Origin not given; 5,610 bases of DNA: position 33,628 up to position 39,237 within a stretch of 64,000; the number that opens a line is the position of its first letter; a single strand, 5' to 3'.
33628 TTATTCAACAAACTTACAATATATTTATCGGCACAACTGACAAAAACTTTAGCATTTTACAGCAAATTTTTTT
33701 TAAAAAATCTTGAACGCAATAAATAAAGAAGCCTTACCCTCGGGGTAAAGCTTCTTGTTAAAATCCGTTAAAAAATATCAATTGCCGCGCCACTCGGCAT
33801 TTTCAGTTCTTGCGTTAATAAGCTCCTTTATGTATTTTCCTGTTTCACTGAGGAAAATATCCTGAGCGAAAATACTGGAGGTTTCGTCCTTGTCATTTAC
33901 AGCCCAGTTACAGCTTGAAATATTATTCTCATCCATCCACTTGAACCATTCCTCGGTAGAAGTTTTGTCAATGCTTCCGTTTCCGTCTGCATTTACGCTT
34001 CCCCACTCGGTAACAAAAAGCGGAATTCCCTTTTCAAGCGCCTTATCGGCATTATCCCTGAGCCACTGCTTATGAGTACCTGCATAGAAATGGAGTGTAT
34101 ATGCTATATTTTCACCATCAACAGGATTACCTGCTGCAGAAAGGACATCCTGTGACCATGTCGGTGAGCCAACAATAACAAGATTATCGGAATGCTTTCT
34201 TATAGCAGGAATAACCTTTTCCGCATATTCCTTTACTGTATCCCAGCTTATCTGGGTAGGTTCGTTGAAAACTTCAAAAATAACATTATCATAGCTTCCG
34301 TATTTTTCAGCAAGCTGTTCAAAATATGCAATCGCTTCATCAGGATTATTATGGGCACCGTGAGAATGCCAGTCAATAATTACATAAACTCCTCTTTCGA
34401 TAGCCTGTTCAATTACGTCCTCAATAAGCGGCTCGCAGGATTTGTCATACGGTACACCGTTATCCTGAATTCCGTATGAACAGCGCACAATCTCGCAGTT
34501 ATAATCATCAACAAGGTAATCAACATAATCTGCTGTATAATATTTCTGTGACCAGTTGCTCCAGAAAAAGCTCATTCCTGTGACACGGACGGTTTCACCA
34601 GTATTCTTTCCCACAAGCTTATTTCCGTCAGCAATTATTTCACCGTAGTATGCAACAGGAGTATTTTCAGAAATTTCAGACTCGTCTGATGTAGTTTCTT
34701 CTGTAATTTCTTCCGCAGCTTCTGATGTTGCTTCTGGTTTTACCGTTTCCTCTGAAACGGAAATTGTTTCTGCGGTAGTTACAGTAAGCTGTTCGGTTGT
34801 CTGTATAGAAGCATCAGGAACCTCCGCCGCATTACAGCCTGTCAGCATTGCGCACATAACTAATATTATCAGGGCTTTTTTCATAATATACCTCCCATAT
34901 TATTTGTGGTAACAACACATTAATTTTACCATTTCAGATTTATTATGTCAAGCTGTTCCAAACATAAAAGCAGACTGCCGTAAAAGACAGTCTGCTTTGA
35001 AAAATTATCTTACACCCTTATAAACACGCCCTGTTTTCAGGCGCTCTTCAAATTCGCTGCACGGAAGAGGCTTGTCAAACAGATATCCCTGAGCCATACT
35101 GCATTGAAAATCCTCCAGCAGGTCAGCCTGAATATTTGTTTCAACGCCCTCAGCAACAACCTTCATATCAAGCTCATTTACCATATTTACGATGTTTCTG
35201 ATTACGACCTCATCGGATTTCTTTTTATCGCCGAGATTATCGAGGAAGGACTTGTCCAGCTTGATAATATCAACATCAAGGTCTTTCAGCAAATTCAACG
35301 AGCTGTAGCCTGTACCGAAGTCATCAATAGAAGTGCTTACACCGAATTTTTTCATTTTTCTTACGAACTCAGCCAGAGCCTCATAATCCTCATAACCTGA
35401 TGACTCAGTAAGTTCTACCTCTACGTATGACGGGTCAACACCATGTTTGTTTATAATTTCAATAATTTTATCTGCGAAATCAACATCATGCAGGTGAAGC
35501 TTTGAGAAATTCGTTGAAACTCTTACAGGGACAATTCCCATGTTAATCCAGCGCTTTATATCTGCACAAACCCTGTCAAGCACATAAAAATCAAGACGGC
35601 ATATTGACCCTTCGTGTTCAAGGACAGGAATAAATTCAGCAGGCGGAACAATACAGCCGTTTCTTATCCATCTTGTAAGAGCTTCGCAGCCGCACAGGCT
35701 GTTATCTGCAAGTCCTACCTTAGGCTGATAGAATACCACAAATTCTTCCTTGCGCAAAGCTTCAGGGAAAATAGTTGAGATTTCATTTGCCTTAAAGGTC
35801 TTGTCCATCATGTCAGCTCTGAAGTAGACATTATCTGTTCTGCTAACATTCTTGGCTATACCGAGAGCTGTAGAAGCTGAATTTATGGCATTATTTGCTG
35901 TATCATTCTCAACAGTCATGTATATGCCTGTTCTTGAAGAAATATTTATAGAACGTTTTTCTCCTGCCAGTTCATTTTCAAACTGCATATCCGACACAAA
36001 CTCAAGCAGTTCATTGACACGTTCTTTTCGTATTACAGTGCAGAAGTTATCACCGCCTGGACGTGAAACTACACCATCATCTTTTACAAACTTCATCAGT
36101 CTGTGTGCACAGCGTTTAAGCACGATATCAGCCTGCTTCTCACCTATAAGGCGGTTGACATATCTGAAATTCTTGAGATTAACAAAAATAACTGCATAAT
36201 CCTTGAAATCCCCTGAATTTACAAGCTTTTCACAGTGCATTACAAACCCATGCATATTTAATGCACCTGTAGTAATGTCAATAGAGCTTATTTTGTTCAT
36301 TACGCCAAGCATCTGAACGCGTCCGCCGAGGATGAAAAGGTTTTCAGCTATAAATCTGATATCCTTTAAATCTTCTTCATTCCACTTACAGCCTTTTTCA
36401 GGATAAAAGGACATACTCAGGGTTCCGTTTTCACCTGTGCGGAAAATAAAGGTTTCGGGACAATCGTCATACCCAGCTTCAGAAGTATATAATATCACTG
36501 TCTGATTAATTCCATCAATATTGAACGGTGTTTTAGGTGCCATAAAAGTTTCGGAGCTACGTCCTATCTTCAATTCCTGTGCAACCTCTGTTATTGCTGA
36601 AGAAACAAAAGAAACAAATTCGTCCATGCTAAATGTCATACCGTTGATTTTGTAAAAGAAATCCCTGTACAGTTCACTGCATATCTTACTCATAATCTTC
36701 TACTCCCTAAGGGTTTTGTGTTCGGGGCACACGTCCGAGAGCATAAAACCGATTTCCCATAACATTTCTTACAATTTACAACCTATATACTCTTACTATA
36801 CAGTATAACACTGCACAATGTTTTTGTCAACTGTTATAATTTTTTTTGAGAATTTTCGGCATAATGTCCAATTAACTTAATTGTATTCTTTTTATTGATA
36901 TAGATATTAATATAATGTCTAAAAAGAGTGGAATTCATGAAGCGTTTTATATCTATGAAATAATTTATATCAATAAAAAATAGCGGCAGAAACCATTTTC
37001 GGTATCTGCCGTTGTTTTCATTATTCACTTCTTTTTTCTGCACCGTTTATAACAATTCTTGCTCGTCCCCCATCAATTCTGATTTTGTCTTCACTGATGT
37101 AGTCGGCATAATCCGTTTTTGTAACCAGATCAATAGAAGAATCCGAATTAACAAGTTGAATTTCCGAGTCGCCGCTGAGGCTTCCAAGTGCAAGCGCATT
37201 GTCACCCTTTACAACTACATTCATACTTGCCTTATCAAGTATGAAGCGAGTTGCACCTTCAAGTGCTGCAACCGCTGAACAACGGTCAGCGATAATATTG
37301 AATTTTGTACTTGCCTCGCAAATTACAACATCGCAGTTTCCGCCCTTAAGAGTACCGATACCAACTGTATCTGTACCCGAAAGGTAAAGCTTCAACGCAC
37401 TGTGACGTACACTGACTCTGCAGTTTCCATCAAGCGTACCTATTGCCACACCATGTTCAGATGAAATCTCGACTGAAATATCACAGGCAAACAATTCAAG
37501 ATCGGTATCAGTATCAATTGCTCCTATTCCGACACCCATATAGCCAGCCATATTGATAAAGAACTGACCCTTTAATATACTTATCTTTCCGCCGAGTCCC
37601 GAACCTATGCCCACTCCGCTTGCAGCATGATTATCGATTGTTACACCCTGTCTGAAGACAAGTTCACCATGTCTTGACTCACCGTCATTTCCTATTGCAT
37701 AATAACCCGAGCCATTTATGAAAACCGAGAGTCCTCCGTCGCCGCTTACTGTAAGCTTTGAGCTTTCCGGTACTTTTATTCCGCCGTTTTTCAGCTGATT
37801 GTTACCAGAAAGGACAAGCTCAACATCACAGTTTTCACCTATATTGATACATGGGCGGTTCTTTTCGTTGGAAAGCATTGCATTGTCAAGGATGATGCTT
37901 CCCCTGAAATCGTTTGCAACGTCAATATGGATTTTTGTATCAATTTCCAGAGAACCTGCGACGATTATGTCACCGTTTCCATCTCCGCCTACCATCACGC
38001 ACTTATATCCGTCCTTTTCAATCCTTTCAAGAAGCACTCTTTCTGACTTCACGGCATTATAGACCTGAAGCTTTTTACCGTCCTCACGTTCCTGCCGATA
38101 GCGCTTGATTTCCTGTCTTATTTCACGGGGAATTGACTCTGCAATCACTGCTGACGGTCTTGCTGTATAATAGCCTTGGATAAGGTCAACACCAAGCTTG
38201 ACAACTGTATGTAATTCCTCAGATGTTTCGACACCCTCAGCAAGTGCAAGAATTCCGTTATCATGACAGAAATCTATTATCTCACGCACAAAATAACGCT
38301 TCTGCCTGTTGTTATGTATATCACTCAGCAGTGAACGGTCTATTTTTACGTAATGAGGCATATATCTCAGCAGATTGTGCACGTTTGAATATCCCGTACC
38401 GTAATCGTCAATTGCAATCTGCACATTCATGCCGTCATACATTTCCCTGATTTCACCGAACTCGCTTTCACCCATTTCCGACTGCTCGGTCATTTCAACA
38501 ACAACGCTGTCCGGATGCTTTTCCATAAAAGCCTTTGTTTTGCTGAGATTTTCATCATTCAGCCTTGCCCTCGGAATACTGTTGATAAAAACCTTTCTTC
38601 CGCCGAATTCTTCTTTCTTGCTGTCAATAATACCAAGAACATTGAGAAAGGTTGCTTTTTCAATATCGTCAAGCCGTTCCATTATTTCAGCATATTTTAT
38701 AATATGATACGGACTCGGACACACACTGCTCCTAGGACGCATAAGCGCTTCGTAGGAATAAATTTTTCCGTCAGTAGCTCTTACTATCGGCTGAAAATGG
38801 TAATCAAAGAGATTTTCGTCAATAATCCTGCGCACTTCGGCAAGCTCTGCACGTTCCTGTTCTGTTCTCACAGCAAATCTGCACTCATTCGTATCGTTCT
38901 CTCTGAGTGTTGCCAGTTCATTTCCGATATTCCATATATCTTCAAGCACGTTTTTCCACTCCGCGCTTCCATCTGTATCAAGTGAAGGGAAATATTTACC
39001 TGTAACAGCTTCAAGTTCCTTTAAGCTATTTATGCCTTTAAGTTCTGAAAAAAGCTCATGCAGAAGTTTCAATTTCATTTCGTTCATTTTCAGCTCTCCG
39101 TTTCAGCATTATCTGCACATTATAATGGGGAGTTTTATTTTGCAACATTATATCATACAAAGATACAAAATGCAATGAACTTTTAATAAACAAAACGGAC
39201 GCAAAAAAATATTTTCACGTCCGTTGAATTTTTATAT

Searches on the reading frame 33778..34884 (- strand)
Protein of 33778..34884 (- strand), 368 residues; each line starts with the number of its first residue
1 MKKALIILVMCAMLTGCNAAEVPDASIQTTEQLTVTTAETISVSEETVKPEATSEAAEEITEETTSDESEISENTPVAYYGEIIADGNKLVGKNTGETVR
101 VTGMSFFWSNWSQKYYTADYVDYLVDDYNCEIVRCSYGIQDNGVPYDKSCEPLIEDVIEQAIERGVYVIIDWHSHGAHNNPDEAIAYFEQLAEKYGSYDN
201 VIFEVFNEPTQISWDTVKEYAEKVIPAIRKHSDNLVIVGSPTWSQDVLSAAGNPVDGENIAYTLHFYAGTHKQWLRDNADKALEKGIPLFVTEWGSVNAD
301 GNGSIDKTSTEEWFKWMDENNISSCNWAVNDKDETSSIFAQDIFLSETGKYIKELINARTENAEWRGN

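Call 7: search_protein_families(library=pfam, proteins=[window:33778-34884:-], max_evalue=0.001)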
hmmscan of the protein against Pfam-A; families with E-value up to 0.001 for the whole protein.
window:33778-34884:- (368 aa): 1 family
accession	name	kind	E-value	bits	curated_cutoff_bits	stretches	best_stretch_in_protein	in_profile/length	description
PF00150.24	Cellulase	-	8.8e-57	193.1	23.5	1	95-332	4-271/272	Cellulase (glycosyl hydrolase family 5)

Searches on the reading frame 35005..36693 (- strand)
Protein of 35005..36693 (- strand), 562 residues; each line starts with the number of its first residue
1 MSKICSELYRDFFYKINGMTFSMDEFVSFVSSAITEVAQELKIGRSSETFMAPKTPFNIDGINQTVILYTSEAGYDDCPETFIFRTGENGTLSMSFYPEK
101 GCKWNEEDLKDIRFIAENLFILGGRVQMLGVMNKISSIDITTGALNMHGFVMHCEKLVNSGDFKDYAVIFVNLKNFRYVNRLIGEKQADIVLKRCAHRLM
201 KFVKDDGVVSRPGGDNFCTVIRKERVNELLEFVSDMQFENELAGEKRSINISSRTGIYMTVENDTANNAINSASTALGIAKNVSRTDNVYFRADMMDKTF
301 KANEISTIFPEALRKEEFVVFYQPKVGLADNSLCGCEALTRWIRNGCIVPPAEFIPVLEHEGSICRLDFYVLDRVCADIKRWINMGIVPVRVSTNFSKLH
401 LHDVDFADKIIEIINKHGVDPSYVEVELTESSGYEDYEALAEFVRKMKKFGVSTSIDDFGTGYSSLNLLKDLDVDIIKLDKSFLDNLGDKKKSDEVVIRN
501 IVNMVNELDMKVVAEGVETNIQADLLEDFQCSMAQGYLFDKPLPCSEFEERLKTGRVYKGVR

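Call 7: search_protein_families(library=pfam, proteins=[window:35005-36693:-], max_evalue=0.001)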
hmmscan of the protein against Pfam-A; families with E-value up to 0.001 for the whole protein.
window:35005-36693:- (562 aa): 2 families
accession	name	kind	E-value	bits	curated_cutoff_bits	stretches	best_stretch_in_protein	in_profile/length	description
PF00563.25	EAL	-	1.8e-61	207.9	31.3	1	309-542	4-236/236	EAL domain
PF00990.26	GGDEF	-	3.5e-17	63.1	23.8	1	138-284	3-158/161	Diguanylate cyclase, GGDEF domain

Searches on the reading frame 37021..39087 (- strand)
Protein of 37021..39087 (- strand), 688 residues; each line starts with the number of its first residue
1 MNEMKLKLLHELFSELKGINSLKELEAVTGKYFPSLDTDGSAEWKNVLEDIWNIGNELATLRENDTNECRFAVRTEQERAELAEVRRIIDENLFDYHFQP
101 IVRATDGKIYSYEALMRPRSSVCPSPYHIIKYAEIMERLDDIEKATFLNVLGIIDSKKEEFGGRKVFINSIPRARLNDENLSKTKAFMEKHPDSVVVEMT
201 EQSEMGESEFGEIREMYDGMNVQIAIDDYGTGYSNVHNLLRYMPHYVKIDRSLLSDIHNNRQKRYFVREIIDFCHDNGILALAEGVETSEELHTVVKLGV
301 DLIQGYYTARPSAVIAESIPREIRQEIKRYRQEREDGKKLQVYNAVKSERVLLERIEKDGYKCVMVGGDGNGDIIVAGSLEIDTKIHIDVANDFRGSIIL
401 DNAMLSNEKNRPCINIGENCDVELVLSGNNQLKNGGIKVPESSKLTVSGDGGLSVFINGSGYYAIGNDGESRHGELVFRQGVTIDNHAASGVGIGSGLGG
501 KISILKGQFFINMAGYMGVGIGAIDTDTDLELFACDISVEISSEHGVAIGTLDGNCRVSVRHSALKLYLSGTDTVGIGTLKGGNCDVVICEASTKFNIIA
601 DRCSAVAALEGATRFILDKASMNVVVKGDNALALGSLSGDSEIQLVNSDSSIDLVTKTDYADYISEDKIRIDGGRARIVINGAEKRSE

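Call 7: search_protein_families(library=pfam, proteins=[window:37021-39087:-], max_evalue=0.001)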
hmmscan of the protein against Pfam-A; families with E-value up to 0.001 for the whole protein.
window:37021-39087:- (688 aa): 1 family
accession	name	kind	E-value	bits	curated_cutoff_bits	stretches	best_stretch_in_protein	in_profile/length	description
PF00563.25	EAL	-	1.6e-48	165.6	31.3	1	84-311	3-236/236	EAL domain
